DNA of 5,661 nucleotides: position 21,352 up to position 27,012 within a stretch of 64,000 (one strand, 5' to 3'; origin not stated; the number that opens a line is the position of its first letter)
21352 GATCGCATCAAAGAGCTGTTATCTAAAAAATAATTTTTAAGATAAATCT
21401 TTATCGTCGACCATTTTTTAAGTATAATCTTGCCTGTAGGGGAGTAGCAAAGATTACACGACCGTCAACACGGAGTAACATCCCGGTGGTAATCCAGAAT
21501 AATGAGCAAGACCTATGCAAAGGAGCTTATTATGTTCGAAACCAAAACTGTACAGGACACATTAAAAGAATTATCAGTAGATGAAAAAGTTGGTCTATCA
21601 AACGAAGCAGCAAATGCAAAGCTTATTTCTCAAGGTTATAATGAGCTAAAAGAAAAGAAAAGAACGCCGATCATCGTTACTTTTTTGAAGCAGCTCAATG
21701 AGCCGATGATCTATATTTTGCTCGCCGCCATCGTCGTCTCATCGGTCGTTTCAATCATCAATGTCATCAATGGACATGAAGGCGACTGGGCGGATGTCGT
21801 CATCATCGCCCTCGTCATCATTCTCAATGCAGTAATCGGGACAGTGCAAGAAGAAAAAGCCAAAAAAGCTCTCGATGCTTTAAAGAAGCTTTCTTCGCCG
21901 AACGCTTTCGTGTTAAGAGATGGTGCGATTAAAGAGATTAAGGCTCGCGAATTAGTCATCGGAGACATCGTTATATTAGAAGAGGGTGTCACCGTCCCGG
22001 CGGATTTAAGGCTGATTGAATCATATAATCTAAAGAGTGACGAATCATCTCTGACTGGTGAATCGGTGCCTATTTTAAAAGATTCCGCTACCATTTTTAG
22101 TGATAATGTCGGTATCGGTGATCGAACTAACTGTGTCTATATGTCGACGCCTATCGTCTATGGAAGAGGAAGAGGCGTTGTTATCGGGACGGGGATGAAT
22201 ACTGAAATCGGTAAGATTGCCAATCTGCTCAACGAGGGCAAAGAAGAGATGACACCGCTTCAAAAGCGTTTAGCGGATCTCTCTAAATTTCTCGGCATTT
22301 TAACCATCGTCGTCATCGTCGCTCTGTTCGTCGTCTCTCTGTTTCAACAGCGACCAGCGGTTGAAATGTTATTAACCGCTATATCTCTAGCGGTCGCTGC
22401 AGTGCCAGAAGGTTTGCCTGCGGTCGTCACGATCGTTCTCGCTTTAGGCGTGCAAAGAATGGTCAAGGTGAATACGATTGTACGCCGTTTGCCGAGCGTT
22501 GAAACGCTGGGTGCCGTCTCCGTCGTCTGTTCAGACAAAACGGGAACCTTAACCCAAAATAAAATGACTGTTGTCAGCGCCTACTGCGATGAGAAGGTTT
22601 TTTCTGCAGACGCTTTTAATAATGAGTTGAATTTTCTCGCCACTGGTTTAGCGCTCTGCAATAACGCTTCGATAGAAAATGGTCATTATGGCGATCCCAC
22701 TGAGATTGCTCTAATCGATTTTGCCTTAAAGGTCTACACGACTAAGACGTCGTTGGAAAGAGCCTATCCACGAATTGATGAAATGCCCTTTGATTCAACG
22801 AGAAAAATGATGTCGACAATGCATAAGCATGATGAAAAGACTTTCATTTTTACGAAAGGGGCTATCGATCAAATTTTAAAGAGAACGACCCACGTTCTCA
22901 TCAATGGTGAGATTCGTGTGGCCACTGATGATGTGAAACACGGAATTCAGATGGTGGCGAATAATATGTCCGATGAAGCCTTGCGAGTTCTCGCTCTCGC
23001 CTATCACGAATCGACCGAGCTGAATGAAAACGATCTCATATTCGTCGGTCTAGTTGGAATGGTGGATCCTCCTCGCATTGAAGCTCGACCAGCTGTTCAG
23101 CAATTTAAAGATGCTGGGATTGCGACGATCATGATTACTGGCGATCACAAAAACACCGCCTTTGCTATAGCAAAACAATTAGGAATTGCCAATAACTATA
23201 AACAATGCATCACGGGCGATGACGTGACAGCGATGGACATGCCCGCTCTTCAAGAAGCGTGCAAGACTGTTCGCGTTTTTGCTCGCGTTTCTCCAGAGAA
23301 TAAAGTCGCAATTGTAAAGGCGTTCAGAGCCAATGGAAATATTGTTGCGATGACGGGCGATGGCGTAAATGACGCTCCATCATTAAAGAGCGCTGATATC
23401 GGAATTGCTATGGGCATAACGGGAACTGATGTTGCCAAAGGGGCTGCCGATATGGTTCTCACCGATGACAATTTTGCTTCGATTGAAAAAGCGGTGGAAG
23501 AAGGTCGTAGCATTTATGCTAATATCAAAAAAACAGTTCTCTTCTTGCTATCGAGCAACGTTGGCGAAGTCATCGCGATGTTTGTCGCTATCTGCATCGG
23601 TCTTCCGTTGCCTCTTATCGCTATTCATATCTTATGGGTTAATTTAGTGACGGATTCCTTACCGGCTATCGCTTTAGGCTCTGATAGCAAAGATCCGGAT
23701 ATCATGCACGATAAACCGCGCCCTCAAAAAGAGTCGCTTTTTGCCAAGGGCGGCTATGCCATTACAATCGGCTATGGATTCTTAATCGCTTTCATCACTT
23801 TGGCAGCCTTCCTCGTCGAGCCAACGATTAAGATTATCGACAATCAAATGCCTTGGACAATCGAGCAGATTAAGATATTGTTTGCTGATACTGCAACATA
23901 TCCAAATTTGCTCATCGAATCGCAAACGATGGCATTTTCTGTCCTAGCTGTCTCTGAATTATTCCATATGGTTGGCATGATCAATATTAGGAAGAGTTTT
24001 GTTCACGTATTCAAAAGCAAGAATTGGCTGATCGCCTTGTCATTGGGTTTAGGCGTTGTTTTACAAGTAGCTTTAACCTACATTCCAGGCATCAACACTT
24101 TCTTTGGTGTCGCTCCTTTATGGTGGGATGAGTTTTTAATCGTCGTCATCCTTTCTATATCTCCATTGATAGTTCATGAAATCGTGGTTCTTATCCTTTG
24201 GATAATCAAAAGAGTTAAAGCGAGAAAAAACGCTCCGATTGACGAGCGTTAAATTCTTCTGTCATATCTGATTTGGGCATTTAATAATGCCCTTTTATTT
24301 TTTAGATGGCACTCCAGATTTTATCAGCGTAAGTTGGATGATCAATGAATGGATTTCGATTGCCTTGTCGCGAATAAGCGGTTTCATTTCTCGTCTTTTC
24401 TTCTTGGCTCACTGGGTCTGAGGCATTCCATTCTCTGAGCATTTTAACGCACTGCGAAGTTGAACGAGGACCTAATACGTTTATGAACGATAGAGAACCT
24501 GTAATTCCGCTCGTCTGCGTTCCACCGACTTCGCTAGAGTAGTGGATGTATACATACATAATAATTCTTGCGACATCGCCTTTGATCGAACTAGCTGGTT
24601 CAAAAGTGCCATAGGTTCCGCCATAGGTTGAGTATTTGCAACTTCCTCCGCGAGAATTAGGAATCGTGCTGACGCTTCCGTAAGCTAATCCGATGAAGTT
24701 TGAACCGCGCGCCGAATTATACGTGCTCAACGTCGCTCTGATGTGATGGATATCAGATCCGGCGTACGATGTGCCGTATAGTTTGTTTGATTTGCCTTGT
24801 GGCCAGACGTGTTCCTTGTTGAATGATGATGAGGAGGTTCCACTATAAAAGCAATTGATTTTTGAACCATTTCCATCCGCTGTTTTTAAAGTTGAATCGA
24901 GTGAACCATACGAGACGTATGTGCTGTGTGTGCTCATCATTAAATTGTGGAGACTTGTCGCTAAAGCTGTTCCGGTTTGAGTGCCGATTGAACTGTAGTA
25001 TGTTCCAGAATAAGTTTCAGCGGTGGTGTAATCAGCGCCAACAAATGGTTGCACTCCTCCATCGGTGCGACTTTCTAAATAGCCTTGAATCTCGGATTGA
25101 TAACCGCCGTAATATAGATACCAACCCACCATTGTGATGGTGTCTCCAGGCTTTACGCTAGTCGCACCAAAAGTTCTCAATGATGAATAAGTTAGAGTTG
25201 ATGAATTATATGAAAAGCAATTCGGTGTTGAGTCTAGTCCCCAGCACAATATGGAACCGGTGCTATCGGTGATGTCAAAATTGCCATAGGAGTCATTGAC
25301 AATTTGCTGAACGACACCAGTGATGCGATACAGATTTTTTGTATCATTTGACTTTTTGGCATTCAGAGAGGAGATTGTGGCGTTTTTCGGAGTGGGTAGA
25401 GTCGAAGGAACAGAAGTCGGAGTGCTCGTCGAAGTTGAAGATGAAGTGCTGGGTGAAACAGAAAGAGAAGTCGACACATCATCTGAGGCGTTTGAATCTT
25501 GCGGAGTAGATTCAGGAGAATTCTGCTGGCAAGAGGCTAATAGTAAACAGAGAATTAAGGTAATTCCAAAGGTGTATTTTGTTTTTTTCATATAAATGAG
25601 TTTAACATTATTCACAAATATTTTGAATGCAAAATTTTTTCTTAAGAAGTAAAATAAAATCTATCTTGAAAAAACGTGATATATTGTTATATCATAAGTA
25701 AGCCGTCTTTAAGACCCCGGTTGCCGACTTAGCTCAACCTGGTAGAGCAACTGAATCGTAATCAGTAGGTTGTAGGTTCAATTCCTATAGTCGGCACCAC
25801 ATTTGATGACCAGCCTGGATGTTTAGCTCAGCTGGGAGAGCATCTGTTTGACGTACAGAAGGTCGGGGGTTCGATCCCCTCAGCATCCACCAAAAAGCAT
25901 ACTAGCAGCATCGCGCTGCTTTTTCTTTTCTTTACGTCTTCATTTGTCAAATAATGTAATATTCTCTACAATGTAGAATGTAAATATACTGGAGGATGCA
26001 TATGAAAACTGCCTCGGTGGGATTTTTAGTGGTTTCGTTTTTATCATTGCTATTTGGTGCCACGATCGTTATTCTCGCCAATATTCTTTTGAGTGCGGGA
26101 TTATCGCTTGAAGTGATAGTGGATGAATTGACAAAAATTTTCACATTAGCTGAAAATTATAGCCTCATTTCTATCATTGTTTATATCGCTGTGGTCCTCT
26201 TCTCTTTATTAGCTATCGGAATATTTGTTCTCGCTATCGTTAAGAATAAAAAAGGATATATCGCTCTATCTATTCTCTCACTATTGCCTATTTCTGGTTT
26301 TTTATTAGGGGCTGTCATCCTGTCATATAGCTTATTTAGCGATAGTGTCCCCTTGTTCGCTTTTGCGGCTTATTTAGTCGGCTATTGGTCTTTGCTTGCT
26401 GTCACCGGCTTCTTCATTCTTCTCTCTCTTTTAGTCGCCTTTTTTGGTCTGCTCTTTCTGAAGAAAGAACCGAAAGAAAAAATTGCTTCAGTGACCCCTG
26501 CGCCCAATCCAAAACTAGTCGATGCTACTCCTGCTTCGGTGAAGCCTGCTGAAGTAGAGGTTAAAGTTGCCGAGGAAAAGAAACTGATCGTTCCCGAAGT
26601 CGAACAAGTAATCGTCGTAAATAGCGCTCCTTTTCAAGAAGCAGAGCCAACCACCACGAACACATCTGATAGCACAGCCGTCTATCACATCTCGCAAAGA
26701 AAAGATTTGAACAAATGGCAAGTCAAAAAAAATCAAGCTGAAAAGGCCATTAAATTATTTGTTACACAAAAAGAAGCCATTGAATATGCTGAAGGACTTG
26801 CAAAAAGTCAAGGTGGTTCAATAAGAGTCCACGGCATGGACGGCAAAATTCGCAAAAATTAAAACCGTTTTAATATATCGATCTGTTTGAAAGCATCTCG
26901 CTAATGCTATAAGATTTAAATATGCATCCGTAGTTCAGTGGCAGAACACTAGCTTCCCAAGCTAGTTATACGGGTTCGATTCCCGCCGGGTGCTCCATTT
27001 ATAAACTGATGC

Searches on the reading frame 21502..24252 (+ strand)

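Call 3: search_protein_families(library=pfam, proteins=[window:21502-24252:+], max_evalue=0.01)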
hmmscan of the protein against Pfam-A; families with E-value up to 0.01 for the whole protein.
window:21502-24252:+ (916 aa): 6 families
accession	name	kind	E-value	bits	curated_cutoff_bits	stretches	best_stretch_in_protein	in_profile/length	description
PF00122.25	E1-E2_ATPase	-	2.7e-51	174.1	28.1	1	130-322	2-180/181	E1-E2 ATPase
PF00689.26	Cation_ATPase_C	-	6.8e-42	143.6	27.3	1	702-896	1-173/175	Cation transporting ATPase, C-terminus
PF13246.12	Cation_ATPase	-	1.3e-21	76.8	21.7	1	384-465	1-91/91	Cation transport ATPase (P-type)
PF00702.32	Hydrolase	-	2.2e-20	74.3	26.4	1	340-632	2-191/191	haloacid dehalogenase-like hydrolase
PF00690.31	Cation_ATPase_N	-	3.6e-17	62.2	20.4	1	13-80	2-69/69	Cation transporter/ATPase, N-terminus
PF08282.18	Hydrolase_3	-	0.0022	18.2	20.9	1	605-664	196-254/255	haloacid dehalogenase-like hydrolase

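Call 4: search_protein_families(library=ncbifam, proteins=[window:21502-24252:+], max_evalue=0.01)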
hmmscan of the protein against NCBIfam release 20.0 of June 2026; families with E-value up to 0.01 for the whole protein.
window:21502-24252:+ (916 aa): 24 families
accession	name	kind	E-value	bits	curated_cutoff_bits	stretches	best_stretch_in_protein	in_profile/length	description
TIGR01522.1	ATPase-IIA2_Ca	equivalog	7.8e-206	685.6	798.3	1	14-895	6-846/854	calcium-transporting P-type ATPase, PMR1-type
TIGR01116.1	ATPase-IIA1_Ca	equivalog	1.9e-188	628.2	703.4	2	62-749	2-678/799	calcium-translocating P-type ATPase, SERCA-type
TIGR01523.1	ATPase-IID_K-Na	equivalog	2.3e-153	512.1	645.05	3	394-886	455-976/997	potassium/sodium efflux P-type ATPase, fungal-type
TIGR01517.1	ATPase-IIB_Ca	equivalog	1.3e-151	506.7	507.05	1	16-766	40-780/882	calcium-translocating P-type ATPase, PMCA-type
TIGR01106.1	ATPase-IIC_X-K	subfamily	1.7e-150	502.9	946.1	2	7-570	11-615/997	Na,H/K antiporter P-type ATPase subunit alpha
TIGR01647.1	ATPase-IIIA_H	equivalog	3.4e-130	435.5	615.5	1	31-812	1-721/755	plasma-membrane proton-efflux P-type ATPase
TIGR01524.1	ATPase-IIIB_Mg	equivalog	1.4e-118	397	610.75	1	13-740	15-727/867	magnesium-translocating P-type ATPase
NF011702.0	PRK15122.1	subfamily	2.4e-116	389.8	975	1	14-740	33-766/907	magnesium-translocating P-type ATPase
TIGR01494.1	ATPase_P-type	subfamily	1.1e-99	334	62.3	4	584-708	357-475/478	HAD-IC family P-type ATPase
TIGR01525.1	ATPase-IB_hvy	subfamily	6.7e-70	236.5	346.25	2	76-566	8-430/560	heavy metal translocating P-type ATPase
TIGR01657.1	P-ATPase-V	hypoth_equivalog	3.3e-62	210.3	618.25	2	31-572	139-707/1055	ATP13A2 family polyamine export P-type ATPase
TIGR01512.1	ATPase-IB2_Cd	subfamily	1e-51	176.2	313.5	3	591-695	366-466/494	cadmium family heavy metal-translocating P-type ATPase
TIGR01511.1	ATPase-IB1_Cu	subfamily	1.6e-49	169.2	397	3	569-702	390-513/542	copper-translocating P-type ATPase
NF008262.1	PRK11033.1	equivalog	1.3e-41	142.8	1005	3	95-361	194-447/731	zinc/cadmium/mercury/lead-transporting ATPase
TIGR01497.1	kdpB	equivalog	2.7e-41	141.4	527.9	1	64-697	29-592/675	potassium-transporting ATPase subunit KdpB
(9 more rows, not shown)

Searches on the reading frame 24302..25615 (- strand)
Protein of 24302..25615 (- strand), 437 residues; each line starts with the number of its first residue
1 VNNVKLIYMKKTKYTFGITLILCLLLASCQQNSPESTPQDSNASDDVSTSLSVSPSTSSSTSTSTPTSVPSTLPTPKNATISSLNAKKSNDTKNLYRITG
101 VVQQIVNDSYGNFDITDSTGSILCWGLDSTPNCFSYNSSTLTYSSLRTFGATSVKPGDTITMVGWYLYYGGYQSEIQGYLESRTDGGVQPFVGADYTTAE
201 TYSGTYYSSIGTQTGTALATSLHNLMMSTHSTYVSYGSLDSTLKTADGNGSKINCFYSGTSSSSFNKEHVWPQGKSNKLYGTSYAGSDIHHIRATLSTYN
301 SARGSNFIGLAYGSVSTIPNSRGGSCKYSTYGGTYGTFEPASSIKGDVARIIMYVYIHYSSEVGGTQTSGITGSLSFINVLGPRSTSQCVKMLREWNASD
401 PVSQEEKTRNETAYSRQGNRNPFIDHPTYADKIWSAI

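Call 3: search_protein_families(library=pfam, proteins=[window:24302-25615:-], max_evalue=0.01)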
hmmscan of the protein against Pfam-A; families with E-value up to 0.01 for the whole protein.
window:24302-25615:- (437 aa): 1 family
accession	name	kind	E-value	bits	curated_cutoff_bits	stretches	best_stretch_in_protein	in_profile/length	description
PF04231.19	Endonuclease_1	-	6.7e-34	118.1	25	1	250-427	60-234/235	Endonuclease I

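Call 4: search_protein_families(library=ncbifam, proteins=[window:24302-25615:-], max_evalue=0.01)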
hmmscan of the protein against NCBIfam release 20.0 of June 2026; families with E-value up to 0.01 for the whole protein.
window:24302-25615:- (437 aa): 2 families
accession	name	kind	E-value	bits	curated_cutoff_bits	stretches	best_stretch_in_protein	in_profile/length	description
NF053772.1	BSAP5b_fam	equivalog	0.00024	20.5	380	1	9-102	1-95/418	BSAP5b family pore-forming toxin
NF011716.0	PRK15137.1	equivalog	0.00051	20.1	372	0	387-428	189-230/235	deoxyribonuclease I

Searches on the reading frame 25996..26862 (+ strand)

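Call 8: search_protein_families(library=pfam, proteins=[window:25996-26862:+], max_evalue=0.01)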
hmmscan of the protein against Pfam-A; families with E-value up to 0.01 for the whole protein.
window:25996-26862:+ (288 aa): 1 family
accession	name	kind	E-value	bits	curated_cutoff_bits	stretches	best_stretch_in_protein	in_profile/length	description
PF09954.14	DUF2188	-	3.4e-17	62.8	22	1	230-287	1-58/62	Uncharacterized protein conserved in bacteria (DUF2188)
